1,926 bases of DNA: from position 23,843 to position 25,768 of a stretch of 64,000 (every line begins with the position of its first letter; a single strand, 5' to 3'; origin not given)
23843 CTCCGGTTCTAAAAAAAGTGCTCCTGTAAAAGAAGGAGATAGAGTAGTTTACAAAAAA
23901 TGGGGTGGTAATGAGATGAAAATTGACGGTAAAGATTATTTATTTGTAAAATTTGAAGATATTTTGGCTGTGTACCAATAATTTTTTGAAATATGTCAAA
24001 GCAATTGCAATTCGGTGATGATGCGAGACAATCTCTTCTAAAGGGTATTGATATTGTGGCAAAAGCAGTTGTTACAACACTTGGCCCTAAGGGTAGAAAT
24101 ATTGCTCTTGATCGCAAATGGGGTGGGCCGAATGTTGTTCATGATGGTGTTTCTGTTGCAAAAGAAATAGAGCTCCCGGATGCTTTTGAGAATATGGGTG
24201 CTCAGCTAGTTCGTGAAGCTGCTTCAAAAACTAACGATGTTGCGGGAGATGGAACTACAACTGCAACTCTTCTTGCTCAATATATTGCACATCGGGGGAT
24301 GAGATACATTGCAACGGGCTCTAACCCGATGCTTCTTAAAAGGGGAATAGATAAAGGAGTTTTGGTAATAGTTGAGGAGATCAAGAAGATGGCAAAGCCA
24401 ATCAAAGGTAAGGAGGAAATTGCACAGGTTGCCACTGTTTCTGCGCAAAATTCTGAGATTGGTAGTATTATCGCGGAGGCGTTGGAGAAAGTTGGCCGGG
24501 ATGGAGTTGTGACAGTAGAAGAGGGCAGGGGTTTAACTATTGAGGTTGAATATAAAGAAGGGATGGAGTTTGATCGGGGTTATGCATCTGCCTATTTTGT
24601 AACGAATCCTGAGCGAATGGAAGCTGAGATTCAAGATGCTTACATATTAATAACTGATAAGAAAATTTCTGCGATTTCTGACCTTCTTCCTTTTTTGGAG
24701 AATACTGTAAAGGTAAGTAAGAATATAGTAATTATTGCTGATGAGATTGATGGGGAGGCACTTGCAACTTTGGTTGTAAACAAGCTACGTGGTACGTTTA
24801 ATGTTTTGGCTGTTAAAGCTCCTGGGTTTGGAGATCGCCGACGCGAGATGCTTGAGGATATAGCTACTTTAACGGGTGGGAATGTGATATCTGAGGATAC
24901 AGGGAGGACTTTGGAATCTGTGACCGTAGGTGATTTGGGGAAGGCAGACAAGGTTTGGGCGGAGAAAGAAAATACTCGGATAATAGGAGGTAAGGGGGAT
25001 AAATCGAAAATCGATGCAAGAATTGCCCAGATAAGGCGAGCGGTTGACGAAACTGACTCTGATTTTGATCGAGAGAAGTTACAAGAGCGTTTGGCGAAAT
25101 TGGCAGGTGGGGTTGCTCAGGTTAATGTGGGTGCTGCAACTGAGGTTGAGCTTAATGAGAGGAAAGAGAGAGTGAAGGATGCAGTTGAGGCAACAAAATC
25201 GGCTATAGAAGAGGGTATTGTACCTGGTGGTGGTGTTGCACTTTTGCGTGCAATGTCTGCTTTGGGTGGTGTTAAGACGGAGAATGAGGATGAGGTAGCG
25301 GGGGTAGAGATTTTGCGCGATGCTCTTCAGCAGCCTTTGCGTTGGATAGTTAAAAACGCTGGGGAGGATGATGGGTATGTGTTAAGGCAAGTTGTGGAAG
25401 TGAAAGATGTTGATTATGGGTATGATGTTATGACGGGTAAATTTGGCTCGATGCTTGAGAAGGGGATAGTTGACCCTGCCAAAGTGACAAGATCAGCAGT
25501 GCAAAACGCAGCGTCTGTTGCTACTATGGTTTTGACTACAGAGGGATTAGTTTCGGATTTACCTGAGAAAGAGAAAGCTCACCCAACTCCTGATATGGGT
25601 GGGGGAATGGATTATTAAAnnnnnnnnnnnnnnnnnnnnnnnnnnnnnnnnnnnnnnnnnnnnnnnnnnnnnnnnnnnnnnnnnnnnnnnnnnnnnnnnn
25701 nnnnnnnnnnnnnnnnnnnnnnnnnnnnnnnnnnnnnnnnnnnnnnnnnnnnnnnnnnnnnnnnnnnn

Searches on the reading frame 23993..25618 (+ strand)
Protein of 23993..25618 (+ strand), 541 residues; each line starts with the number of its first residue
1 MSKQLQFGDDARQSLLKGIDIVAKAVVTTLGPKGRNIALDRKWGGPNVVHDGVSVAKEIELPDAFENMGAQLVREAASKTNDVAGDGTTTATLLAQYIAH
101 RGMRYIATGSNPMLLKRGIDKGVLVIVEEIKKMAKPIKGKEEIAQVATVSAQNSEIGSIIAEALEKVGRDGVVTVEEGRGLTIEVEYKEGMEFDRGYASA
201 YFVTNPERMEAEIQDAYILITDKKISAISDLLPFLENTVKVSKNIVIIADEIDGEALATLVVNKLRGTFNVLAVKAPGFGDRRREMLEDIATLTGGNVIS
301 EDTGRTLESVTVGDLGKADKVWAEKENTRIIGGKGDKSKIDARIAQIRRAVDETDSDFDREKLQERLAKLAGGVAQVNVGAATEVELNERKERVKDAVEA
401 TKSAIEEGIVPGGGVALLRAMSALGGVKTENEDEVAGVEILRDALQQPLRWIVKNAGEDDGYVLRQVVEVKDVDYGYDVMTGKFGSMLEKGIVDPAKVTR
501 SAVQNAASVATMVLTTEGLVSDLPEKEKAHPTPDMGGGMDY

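Call 16: search_protein_families(library=pfam, proteins=[window:23993-25618:+], max_evalue=0.00001)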
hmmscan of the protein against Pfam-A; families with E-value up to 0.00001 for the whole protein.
window:23993-25618:+ (541 aa): 1 family
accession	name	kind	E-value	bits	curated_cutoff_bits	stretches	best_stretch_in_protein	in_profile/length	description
PF00118.29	Cpn60_TCP1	-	1.1e-67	229.3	34.3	1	22-521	1-487/490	TCP-1/cpn60 chaperonin family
